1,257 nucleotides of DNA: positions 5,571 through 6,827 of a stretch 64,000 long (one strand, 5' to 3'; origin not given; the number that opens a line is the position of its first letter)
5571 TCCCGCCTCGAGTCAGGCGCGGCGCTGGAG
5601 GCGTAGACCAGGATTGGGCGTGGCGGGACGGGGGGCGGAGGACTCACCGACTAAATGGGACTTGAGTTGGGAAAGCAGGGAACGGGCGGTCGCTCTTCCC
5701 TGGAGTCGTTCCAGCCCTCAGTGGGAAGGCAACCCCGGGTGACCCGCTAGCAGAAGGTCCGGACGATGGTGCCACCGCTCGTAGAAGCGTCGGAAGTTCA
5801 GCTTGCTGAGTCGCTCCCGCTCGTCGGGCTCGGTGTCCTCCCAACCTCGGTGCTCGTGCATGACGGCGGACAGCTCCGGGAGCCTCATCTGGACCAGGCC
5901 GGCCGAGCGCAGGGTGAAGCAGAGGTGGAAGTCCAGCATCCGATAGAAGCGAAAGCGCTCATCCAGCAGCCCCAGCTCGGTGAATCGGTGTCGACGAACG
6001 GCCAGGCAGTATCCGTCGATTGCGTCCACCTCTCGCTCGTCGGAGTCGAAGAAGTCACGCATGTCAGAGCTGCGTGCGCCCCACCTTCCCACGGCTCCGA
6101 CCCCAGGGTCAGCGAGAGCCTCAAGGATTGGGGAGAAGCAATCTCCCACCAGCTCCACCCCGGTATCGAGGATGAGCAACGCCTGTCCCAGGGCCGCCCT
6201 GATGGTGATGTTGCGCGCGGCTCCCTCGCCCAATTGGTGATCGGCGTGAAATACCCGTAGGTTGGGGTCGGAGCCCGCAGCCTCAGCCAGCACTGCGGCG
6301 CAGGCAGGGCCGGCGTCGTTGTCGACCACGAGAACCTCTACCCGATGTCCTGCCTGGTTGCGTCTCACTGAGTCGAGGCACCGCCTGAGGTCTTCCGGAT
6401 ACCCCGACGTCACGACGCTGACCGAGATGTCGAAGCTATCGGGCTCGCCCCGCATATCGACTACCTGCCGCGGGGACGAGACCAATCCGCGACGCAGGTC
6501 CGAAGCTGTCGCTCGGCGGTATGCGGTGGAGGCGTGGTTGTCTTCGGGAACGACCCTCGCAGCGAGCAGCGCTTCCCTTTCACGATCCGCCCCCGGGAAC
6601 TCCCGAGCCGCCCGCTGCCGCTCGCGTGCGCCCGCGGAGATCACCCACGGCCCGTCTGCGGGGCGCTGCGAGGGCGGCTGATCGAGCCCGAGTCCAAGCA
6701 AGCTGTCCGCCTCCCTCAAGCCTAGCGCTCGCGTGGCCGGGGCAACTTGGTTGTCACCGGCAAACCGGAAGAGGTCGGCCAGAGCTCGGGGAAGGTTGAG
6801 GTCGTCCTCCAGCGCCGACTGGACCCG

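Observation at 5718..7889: Full-length cysteinyl-tRNA synthetase fused in frame to a GT2-like glycosyltransferase domain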

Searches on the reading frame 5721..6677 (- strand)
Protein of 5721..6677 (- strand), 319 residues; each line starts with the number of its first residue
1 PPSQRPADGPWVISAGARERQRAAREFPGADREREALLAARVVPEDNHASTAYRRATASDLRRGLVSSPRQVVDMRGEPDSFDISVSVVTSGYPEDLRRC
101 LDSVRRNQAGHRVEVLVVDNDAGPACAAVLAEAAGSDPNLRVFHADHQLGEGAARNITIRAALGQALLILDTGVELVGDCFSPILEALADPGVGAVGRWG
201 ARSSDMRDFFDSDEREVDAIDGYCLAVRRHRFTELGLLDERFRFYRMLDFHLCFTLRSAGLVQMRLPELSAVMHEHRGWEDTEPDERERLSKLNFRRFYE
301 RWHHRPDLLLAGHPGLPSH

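Call 19: search_solved_structures(query=A1, max_evalue=1, show_alignments=3)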
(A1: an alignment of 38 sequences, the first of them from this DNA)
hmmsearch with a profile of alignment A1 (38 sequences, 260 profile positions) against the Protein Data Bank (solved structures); distinct sequences matched with E-value up to 1: 55.
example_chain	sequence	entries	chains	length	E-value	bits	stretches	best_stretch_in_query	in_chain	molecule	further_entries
2z87_A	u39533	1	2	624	5.9e-16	61.8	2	26-114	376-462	Chondroitin synthase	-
2z86_A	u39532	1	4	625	6e-16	61.8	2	26-114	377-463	Chondroitin synthase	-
6p61_A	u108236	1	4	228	6.5e-14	55.1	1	23-220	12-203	Glycosyltransferase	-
5hea_A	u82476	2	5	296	8.7e-11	44.9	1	26-134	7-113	Putative glycosyltransferase (GalT1)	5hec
6yv7_B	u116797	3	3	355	1.6e-10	44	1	26-179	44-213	Glycosyl transferase, family 2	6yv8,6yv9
6yv7_A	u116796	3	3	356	1.6e-10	44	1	26-179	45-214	Glycosyl transferase, family 2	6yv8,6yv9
8vh7_A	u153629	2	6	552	6.9e-10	41.9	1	26-114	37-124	Heparosan synthase B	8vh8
8viw_A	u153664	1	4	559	7.1e-10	41.9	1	26-114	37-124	Heparosan synthase B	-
3l7i_A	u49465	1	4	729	3.8e-09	39.5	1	26-155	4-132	Teichoic acid biosynthesis protein F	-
3l7m_A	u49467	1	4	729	3.8e-09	39.5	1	26-155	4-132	Teichoic acid biosynthesis protein F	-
3l7j_A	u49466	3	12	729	3.8e-09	39.5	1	26-155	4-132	Teichoic acid biosynthesis protein F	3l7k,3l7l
8bz4_A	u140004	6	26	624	5.5e-09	39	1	15-144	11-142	Glycosyltransferase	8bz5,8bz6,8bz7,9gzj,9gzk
8bz8_A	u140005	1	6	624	5.5e-09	39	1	15-144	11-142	Glycosyltransferase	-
5tze_C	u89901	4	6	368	5e-08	35.8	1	25-125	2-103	Glycosyl transferase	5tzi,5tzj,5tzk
6iwq_A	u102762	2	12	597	6.7e-08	35.4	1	22-133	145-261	N-acetylgalactosaminyltransferase 7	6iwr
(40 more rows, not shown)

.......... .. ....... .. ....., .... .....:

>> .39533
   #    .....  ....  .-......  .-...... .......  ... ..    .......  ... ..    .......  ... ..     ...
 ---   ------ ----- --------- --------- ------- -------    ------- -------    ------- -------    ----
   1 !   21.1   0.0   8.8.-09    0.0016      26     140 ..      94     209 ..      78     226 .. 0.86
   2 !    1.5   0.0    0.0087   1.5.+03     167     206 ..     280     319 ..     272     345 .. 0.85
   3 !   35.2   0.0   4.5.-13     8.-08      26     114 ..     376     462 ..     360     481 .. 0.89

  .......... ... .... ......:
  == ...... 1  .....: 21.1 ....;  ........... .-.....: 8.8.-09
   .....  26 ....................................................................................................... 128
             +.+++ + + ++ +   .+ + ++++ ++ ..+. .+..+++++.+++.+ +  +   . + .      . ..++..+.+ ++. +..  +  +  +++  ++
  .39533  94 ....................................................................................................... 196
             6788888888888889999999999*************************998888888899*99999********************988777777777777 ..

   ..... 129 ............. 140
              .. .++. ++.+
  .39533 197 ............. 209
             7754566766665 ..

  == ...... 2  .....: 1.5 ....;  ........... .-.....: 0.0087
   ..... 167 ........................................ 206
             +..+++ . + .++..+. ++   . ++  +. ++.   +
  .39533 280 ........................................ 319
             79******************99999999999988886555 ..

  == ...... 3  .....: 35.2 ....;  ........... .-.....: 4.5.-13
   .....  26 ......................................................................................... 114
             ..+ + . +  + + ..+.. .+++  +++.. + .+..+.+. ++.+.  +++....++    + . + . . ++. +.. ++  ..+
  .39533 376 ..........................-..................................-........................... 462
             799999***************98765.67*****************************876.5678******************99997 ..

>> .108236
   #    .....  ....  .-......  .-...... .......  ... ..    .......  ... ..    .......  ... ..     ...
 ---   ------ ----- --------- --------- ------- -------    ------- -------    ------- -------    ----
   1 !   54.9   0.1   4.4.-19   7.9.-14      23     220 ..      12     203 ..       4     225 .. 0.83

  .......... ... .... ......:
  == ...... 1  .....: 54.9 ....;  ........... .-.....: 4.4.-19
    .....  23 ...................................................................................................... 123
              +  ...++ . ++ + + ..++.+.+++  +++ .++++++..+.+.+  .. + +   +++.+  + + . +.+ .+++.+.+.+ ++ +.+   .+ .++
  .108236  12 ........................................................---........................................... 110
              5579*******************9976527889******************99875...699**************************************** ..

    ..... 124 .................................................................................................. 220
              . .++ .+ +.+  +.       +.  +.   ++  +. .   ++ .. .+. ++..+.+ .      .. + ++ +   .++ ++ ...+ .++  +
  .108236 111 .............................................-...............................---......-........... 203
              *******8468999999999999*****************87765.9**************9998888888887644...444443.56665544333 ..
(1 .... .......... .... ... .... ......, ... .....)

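Call 26: predict_structure(alignment_id=A1)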
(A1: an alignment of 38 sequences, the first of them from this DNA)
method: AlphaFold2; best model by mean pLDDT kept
length: 258 residues; sequences in the alignment: 38
mean_pLDDT: 93.6   pTM: 0.91
mean pLDDT of the five models: 93.6, 93.6, 93.2, 93.1, 93.1
residues with pLDDT >= 90: 223; 70-90: 24; 50-70: 6; < 50: 5
segments of 3 or more residues with pLDDT < 50: 254-258
pLDDT, mean of each block of 10 residues (from residue 1): 89 97 97 96 97 98 97 98 95 98 98 98 98 98 95 98 97 96 89 98 98 79 81 94 96 52
secondary structure, 60 per line:
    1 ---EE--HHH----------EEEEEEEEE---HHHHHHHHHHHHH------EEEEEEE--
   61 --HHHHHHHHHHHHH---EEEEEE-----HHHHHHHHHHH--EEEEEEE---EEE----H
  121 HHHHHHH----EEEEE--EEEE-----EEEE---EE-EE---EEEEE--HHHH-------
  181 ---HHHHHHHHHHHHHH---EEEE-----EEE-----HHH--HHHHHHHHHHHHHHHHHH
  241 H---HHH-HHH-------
elements in order: E21-29 H33-45 E52-58 H63-75 E79-84 H90-100 E103-109 E113-115 H120-127 E132-136 E139-142 E148-151 E163-167 H170-173 H184-197 E201-204 E210-212 H223-241

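Call 30: fold_search(model_id=the predicted structure, library=pdb)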
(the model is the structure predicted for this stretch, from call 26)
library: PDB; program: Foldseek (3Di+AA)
matches with E <= 10: 1803; with E <= 0.001: 472
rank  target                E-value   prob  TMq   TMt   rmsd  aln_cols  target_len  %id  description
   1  9omn_B                4.1e-13  1.00  0.65  0.62   5.2       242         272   17  WrtF fucosyltransferase - GDP-2-deoxy-2-fluoro-beta-L-fucose (released 2025-10-29)
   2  9omm_A                4.4e-13  1.00  0.65  0.65   5.2       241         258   18  WrtF fucosyltransferase - tetrasaccharide product (released 2025-10-29)
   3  9omh_D                6.9e-13  1.00  0.63  0.61   5.2       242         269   18  WrtF fucosyltransferase - Apo (released 2025-10-29)
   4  9oml_B                7.8e-13  1.00  0.67  0.63   4.9       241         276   19  WrtF fucosyltransferase - acetylated trisaccharide acceptor (released 2025-10-29)
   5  6nqt_E                9.4e-13  1.00  0.73  0.40   9.7       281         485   17  GalNac-T2 soaked with UDP-sugar (released 2020-01-29)
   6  4d0z_F                1.1e-12  1.00  0.75  0.41   9.8       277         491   19  GalNAc-T2 crystal soaked with UDP-5SGalNAc, mEA2 and manganese (Higher resolution dataset) (released 2014-05-28)
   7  2ffu_A                1.2e-12  1.00  0.76  0.41   9.8       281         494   18  Crystal Structure of Human ppGalNAcT-2 complexed with UDP and EA2 (released 2006-01-31)
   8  9oml_A                1.2e-12  1.00  0.65  0.65   5.0       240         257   18  WrtF fucosyltransferase - acetylated trisaccharide acceptor (released 2025-10-29)
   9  9omh_C                1.2e-12  1.00  0.64  0.64   5.2       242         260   18  WrtF fucosyltransferase - Apo (released 2025-10-29)
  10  9omm_B                1.6e-12  1.00  0.65  0.63   5.1       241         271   18  WrtF fucosyltransferase - tetrasaccharide product (released 2025-10-29)
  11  6nqt_A                1.7e-12  1.00  0.75  0.41   8.7       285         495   18  GalNac-T2 soaked with UDP-sugar (released 2020-01-29)
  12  6e7i_A                1.8e-12  1.00  0.68  0.38  11.7       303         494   17  Human ppGalNAcT2 I253A/L310A Mutant with EA2 and UDP (released 2020-01-29)
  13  9omi_A                2.0e-12  1.00  0.64  0.62   5.1       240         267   18  WrtF fucosyltransferase - GDP (released 2025-10-29)
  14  9omh_A                2.3e-12  1.00  0.66  0.63   5.1       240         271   18  WrtF fucosyltransferase - Apo (released 2025-10-29)
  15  6nqt_B                2.4e-12  1.00  0.77  0.42   9.6       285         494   18  GalNac-T2 soaked with UDP-sugar (released 2020-01-29)
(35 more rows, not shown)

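Call 32: search_protein_representatives(alignment_id=A1)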
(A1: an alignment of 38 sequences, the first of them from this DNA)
Query: 38 sequences, 260 profile positions. Proteins with E-value up to 0.001 (for the whole library): 234017; up to 1e-10: 27303; up to 1e-30: 869. The best 150 are listed.
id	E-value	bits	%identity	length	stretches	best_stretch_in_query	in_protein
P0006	2.4e-106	371.3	-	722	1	4-257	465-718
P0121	4.5e-104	363.8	-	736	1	3-255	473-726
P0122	6.0e-104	363.4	-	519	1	4-255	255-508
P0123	1.6e-103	362.0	-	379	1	3-256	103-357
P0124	1.7e-102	358.7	-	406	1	5-254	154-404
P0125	8.3e-102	356.4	-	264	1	6-256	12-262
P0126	2.0e-101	355.1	-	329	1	11-256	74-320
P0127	2.7e-100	351.4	-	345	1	4-255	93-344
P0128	1.5e-99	349.0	-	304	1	5-255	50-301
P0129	4.8e-99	347.3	-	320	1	6-256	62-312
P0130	1.5e-98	345.7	-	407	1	2-255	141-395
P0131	1.5e-98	345.7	-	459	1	5-255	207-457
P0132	8.5e-98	343.2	-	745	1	4-256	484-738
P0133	9.9e-95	333.2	-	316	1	7-256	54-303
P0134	3.0e-94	331.6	-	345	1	5-257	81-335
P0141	2.9e-84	298.9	-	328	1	8-249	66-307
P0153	4.0e-75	268.9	-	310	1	7-255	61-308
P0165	1.5e-71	257.2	-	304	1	5-254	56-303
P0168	4.7e-70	252.3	-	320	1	13-256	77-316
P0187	1.5e-65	237.5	-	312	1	11-256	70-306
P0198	1.1e-63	231.4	-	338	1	9-255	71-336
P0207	9.9e-62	225.0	-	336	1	8-254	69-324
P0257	1.0e-53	198.7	-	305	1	8-254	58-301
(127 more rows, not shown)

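Call 35: search_protein_families(library=pfam, proteins=[P0128, P0129, P0133, P0141, P0153, P0168, P0187, P0198, P0207, P0257], max_evalue=0.1)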
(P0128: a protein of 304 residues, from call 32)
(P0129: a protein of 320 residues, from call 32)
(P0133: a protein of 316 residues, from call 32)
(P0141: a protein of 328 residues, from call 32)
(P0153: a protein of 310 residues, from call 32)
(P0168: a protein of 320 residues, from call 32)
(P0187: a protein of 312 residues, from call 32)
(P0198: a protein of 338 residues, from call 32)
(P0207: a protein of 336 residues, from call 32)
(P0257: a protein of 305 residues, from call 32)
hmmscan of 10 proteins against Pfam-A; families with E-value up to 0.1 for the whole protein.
P0128 (304 aa): 6 families
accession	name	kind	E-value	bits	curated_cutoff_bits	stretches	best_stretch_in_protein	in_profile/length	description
PF00535.33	Glycos_transf_2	-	1.3e-14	54.9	23.3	1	73-198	2-126/168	Glycosyl transferase family 2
PF13641.12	Glyco_tranf_2_3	-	2.4e-08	34.7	27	2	83-194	15-128/230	Glycosyltransferase like family 2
PF23493.1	CysS_C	-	0.0015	19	23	1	2-41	12-51/51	Cysteinyl-tRNA ligase anticodon binding domain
PF13506.12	Glyco_transf_21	-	0.049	13.6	21.7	0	146-225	25-119/174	Glycosyl transferase family 21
PF13712.12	Glyco_tranf_2_5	-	0.07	13.3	27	0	201-262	131-189/210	Glycosyltransferase like family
PF13632.12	Glyco_trans_2_3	-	0.081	13.2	27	0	201-264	65-125/198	Glycosyl transferase family group 2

P0129 (320 aa): 6 families
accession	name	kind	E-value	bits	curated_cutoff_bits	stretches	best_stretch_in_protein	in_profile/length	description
PF00535.33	Glycos_transf_2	-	9.2e-21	74.9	23.3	1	83-230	1-146/168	Glycosyl transferase family 2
PF13641.12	Glyco_tranf_2_3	-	1e-07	32.7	27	1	82-226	3-146/230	Glycosyltransferase like family 2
PF23493.1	CysS_C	-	2.2e-07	31.3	23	1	7-54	4-51/51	Cysteinyl-tRNA ligase anticodon binding domain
PF13712.12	Glyco_tranf_2_5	-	0.00082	19.6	27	0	210-278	130-187/210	Glycosyltransferase like family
PF10111.15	Glyco_tranf_2_2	-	0.024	14.5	27.3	0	86-181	6-101/276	Glycosyltransferase like family 2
PF13632.12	Glyco_trans_2_3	-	0.085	13.1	27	0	223-267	77-119/198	Glycosyl transferase family group 2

P0133 (316 aa): 3 families
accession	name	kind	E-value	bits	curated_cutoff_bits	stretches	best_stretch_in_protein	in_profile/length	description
PF00535.33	Glycos_transf_2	-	4.7e-20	72.6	23.3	1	87-235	14-160/168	Glycosyl transferase family 2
PF10111.15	Glyco_tranf_2_2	-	0.0013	18.7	27.3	1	101-178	29-107/276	Glycosyltransferase like family 2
PF23493.1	CysS_C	-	0.0014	19.1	23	1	8-48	6-46/51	Cysteinyl-tRNA ligase anticodon binding domain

P0141 (328 aa): 6 families
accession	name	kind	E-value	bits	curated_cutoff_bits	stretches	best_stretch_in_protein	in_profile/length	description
PF00535.33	Glycos_transf_2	-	4.2e-12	46.8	23.3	1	87-211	3-127/168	Glycosyl transferase family 2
PF13641.12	Glyco_tranf_2_3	-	4.6e-06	27.3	27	1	94-170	13-93/230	Glycosyltransferase like family 2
PF23493.1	CysS_C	-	1.7e-05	25.2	23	1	9-49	4-44/51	Cysteinyl-tRNA ligase anticodon binding domain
PF13712.12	Glyco_tranf_2_5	-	0.00028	21.1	27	1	205-265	123-179/210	Glycosyltransferase like family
PF10111.15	Glyco_tranf_2_2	-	0.01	15.8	27.3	0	110-168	27-86/276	Glycosyltransferase like family 2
PF11583.14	AurF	-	0.024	14.2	29.6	1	243-295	19-72/282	P-aminobenzoate N-oxygenase AurF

P0153 (310 aa): 2 families
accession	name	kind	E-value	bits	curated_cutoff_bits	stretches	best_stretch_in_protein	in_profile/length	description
PF00535.33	Glycos_transf_2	-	2.5e-15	57.2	23.3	1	81-216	1-132/168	Glycosyl transferase family 2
PF23493.1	CysS_C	-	0.0018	18.8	23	1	21-50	14-43/51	Cysteinyl-tRNA ligase anticodon binding domain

P0168 (320 aa): 4 families
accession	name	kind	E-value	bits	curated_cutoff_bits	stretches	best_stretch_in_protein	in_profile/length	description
PF00535.33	Glycos_transf_2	-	9.6e-09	35.8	23.3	1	91-247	1-159/168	Glycosyl transferase family 2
PF23493.1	CysS_C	-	1.6e-07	31.8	23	1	21-54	5-38/51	Cysteinyl-tRNA ligase anticodon binding domain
PF13506.12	Glyco_transf_21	-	0.0046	16.9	21.7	1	217-277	97-155/174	Glycosyl transferase family 21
PF13641.12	Glyco_tranf_2_3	-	0.084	13.3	27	0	217-266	154-202/230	Glycosyltransferase like family 2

P0187 (312 aa): 5 families
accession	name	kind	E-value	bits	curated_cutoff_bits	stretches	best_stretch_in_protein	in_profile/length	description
PF13641.12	Glyco_tranf_2_3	-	1.3e-06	29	27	1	201-283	149-228/230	Glycosyltransferase like family 2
PF00535.33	Glycos_transf_2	-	1.5e-06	28.7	23.3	1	129-206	51-129/168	Glycosyl transferase family 2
PF23493.1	CysS_C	-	7e-06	26.5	23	1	7-48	2-43/51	Cysteinyl-tRNA ligase anticodon binding domain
PF13712.12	Glyco_tranf_2_5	-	0.00031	21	27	1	201-269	126-190/210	Glycosyltransferase like family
PF13506.12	Glyco_transf_21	-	0.00033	20.6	21.7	1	211-282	100-172/174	Glycosyl transferase family 21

P0198 (338 aa): 2 families
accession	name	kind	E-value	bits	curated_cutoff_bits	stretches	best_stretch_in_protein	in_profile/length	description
PF00535.33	Glycos_transf_2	-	1.3e-09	38.7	23.3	1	89-226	1-124/168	Glycosyl transferase family 2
PF23493.1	CysS_C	-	0.0015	19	23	1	9-49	5-45/51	Cysteinyl-tRNA ligase anticodon binding domain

P0207 (336 aa): 2 families
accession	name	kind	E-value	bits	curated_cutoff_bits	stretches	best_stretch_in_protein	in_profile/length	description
PF00535.33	Glycos_transf_2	-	8e-07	29.6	23.3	1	98-210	11-119/168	Glycosyl transferase family 2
PF23493.1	CysS_C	-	0.00041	20.8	23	1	8-44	5-41/51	Cysteinyl-tRNA ligase anticodon binding domain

P0257 (305 aa): 3 families
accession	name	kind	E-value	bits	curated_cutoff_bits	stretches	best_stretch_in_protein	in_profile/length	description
PF00535.33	Glycos_transf_2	-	1.4e-05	25.5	23.3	1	100-201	24-129/168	Glycosyl transferase family 2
PF23493.1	CysS_C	-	1.9e-05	25.1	23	1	2-45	3-46/51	Cysteinyl-tRNA ligase anticodon binding domain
PF13506.12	Glyco_transf_21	-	0.0054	16.7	21.7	0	142-190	21-69/174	Glycosyl transferase family 21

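Call 36: list_cluster_members(proteins=[P0128, P0129, P0133, P0141, P0153, P0168, P0187, P0198, P0207, P0257])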
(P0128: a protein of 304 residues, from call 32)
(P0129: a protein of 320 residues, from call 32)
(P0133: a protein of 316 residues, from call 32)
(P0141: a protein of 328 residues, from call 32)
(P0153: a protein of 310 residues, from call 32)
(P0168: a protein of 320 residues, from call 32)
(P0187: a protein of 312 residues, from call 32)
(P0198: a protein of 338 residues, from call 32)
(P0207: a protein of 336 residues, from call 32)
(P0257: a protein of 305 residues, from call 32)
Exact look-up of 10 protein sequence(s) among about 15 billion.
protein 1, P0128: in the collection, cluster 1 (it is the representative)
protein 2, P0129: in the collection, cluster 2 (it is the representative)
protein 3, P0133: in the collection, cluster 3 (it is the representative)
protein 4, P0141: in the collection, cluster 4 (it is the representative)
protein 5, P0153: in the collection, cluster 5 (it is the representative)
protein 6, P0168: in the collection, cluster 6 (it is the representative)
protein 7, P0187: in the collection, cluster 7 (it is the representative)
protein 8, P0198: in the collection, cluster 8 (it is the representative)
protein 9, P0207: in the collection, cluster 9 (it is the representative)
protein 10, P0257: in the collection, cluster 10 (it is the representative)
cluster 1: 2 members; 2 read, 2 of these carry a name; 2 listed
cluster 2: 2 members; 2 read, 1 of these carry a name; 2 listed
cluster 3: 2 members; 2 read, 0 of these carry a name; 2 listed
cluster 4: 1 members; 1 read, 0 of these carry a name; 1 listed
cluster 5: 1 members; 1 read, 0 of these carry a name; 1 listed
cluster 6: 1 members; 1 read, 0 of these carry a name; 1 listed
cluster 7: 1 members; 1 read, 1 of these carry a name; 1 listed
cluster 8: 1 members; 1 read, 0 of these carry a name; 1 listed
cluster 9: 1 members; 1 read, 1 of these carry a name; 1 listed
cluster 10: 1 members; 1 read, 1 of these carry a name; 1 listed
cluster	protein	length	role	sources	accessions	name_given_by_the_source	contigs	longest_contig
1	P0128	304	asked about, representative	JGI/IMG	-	cysteinyl-tRNA synthetase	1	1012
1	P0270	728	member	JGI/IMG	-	cysteinyl-tRNA synthetase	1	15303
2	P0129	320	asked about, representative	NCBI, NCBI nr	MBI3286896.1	MAG: glycosyltransferase [Chloroflexi bacterium] | glycosyltransferase [Chloroflexota bacterium]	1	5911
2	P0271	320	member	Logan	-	-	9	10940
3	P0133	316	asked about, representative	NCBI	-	-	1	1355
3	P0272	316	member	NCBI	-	-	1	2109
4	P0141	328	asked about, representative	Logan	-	-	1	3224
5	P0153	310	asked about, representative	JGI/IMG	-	-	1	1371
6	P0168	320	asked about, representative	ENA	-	-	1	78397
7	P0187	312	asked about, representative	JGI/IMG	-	Glycosyl transferase family 2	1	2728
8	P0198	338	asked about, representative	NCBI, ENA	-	-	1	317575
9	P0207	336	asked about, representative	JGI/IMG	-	hypothetical protein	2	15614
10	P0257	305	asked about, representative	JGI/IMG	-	GT2 family glycosyltransferase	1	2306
